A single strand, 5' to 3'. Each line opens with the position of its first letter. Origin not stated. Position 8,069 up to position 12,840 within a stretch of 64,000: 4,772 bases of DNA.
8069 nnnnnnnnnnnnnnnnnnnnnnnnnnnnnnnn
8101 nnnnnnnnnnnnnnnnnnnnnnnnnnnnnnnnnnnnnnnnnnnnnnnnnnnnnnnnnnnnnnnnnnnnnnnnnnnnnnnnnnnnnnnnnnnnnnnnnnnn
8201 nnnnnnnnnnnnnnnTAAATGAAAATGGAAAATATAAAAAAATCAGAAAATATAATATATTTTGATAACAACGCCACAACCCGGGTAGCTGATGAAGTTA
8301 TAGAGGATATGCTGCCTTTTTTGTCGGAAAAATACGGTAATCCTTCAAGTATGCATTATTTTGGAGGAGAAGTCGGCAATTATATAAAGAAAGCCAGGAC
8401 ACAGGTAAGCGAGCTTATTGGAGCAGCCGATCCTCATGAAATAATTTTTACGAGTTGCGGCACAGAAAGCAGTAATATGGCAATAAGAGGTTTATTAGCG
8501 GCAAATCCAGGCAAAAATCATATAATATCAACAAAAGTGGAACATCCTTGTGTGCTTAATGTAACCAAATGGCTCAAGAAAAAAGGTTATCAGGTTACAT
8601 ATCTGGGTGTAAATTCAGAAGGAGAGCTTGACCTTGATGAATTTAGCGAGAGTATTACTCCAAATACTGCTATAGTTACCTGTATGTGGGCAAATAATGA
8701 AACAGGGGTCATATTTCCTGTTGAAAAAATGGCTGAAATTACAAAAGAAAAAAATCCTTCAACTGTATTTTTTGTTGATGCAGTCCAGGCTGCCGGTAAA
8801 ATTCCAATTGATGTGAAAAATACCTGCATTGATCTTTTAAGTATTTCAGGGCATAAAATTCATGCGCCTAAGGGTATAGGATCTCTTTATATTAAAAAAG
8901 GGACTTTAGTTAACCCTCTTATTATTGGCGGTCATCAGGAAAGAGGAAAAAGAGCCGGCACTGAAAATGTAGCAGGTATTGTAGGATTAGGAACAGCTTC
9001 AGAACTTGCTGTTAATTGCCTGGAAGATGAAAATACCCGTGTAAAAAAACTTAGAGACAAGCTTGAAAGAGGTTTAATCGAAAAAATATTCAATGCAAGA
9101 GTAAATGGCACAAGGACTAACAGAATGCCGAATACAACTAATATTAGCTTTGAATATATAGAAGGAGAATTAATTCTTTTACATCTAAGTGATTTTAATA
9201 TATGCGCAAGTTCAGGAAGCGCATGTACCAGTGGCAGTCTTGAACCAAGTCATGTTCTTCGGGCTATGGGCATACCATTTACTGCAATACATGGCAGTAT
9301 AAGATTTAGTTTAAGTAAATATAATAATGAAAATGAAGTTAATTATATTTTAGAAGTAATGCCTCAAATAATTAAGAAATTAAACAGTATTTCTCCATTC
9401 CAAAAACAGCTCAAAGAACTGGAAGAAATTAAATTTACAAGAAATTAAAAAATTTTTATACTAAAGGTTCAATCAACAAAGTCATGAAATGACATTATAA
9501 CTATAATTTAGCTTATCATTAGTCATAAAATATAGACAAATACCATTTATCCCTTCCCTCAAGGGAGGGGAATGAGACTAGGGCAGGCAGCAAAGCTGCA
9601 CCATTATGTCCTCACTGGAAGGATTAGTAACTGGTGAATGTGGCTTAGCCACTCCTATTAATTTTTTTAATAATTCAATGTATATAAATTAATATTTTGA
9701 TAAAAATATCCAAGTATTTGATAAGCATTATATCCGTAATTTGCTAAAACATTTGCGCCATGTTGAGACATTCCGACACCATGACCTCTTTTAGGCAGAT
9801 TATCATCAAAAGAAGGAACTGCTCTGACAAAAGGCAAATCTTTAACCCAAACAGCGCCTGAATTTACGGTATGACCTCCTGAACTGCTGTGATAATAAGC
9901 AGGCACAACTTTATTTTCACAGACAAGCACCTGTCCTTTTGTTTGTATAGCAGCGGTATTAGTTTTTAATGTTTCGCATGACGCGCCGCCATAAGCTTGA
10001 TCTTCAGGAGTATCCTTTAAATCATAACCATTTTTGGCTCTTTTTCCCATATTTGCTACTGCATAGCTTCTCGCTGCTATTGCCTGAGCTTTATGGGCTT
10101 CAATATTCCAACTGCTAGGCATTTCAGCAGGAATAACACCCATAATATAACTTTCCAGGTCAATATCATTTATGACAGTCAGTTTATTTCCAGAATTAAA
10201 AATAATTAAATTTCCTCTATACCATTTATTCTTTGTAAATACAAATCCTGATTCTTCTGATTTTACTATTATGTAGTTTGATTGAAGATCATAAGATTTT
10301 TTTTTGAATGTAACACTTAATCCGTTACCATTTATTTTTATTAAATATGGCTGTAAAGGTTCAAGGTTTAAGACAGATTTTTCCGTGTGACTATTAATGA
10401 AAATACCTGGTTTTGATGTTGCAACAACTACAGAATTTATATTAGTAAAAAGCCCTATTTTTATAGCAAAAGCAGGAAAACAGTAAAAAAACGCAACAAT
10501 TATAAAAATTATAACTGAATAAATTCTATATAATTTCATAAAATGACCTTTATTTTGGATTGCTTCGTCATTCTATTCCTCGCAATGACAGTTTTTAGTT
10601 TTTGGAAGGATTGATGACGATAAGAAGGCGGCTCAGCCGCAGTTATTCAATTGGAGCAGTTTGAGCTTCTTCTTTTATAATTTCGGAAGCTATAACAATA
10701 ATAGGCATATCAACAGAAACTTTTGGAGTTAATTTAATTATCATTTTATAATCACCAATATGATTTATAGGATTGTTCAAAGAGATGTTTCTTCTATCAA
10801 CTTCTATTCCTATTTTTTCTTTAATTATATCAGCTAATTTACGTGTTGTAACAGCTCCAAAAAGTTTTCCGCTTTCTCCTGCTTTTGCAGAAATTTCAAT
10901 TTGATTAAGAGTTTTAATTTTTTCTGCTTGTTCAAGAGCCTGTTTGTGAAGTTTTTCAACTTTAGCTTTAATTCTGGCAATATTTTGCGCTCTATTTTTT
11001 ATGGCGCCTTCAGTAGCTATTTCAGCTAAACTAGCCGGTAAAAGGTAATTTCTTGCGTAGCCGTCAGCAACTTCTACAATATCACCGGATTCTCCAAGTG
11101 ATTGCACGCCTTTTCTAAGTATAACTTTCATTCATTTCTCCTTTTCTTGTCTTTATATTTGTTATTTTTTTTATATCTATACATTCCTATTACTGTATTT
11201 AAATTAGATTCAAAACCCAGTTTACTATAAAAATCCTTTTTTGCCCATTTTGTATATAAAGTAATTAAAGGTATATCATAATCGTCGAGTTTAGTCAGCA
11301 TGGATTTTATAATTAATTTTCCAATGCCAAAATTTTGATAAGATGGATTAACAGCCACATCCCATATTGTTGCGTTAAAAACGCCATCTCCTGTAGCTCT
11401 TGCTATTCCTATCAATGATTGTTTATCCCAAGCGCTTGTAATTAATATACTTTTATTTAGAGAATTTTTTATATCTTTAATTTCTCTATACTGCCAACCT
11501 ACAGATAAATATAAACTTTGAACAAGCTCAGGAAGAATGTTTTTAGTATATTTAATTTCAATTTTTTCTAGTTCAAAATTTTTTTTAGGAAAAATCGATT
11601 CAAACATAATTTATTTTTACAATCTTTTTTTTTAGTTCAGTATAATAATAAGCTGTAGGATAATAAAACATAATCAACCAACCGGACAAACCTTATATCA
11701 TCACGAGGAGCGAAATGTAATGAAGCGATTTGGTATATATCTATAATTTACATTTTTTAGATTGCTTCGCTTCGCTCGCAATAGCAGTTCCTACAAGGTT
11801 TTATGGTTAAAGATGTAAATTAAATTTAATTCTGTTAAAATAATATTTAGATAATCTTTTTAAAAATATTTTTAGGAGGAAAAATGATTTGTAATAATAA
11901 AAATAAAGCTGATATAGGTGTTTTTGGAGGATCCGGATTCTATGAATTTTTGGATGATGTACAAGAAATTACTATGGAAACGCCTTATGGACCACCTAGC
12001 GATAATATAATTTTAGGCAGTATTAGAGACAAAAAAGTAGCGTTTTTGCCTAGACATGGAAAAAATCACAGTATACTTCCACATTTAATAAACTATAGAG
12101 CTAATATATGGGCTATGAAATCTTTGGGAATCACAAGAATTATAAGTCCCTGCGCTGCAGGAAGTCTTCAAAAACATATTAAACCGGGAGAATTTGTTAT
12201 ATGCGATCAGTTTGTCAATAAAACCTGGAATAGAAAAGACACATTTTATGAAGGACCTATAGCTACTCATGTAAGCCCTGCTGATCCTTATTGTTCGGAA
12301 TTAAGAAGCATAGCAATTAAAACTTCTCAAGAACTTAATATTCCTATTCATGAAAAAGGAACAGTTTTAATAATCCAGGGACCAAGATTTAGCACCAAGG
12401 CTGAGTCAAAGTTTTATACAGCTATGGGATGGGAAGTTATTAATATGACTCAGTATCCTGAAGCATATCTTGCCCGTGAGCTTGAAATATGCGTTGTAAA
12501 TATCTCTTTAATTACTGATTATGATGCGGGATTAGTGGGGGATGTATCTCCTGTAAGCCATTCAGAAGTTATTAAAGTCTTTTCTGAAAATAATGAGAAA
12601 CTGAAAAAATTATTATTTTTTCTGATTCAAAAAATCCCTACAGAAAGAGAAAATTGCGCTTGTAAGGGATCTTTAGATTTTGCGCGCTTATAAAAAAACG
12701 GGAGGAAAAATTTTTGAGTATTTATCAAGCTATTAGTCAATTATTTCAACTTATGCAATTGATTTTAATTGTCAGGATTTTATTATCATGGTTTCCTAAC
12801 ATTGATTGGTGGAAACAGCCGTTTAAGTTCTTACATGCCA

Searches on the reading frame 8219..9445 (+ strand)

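Call 51: search_protein_families(library=pfam, proteins=[window:8219-9445:+], max_evalue=0.00001)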
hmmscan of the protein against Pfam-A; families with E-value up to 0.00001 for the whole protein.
window:8219-9445:+ (409 aa): 1 family
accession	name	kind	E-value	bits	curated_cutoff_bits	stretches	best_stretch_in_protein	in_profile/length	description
PF00266.25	Aminotran_5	-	9.5e-84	281.9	21.5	1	13-376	1-370/371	Aminotransferase class-V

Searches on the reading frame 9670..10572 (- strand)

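Call 51: search_protein_families(library=pfam, proteins=[window:9670-10572:-], max_evalue=0.00001)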
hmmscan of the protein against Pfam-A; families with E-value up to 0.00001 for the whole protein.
window:9670-10572:- (301 aa): 1 family
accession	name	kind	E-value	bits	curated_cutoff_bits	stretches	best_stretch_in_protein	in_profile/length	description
PF08486.15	SpoIID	-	8.4e-26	90.9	23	1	128-217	2-96/97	Stage II sporulation protein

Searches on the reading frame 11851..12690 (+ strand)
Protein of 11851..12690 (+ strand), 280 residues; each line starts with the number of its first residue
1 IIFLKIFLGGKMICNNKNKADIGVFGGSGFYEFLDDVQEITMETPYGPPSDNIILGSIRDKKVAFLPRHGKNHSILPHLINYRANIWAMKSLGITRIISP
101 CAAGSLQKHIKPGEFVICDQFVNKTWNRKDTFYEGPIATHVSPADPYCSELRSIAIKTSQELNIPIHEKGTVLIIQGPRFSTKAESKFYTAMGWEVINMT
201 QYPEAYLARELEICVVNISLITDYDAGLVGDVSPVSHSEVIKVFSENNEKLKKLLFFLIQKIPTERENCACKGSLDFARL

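Call 51: search_protein_families(library=pfam, proteins=[window:11851-12690:+], max_evalue=0.00001)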
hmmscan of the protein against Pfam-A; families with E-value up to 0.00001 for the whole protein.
window:11851-12690:+ (280 aa): 1 family
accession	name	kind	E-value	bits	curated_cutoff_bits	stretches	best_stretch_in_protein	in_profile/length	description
PF01048.26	PNP_UDP_1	-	3e-45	154.9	25.1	1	21-255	1-228/233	Phosphorylase superfamily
